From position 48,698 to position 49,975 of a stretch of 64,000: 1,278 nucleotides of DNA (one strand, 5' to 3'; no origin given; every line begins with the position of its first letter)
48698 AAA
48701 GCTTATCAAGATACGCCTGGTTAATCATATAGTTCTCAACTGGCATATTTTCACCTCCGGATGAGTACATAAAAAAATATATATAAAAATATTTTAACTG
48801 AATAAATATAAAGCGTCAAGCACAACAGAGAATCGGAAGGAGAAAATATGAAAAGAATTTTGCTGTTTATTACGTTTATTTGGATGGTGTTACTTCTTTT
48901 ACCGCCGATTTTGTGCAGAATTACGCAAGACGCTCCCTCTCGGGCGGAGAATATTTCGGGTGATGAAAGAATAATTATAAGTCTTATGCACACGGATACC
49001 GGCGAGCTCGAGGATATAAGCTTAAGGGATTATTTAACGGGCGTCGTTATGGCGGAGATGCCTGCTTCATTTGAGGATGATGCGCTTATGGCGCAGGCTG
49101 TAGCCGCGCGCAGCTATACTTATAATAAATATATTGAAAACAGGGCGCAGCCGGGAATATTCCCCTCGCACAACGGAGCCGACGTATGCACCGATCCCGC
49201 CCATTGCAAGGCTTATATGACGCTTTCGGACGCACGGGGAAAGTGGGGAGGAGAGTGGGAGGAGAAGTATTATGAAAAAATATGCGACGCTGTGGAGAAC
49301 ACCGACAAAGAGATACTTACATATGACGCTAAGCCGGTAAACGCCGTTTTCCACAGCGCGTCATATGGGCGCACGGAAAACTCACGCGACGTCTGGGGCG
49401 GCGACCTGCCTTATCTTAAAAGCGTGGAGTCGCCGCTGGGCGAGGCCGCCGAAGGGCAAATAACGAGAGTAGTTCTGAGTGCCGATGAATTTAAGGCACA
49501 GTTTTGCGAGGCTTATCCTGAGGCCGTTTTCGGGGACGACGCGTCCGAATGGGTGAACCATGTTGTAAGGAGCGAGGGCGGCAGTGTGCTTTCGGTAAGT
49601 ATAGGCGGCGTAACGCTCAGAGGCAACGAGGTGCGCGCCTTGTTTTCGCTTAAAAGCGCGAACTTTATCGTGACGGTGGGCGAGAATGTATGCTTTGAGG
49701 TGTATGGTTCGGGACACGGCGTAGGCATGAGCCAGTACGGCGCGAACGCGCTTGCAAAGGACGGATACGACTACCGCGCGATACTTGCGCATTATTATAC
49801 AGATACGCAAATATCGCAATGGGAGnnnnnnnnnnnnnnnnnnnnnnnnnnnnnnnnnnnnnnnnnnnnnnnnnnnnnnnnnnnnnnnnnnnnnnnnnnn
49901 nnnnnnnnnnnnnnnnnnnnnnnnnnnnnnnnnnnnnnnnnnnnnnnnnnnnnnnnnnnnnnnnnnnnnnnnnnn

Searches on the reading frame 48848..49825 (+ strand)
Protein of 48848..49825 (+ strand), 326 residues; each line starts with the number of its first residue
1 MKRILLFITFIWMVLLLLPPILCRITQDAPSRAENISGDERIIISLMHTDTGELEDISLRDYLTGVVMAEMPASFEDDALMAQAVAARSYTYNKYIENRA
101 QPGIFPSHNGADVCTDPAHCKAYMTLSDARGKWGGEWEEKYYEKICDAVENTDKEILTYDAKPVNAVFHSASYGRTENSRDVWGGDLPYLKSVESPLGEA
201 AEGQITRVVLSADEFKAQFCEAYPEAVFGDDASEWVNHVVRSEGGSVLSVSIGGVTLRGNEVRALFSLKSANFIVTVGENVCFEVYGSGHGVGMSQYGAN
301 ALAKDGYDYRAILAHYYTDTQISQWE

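Call 6: search_protein_families(library=pfam, proteins=[window:48848-49825:+])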
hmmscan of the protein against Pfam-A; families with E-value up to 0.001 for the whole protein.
window:48848-49825:+ (326 aa): 1 family
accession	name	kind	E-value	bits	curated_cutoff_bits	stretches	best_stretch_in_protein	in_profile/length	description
PF08486.15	SpoIID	-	1.2e-23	84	23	1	50-159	4-97/97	Stage II sporulation protein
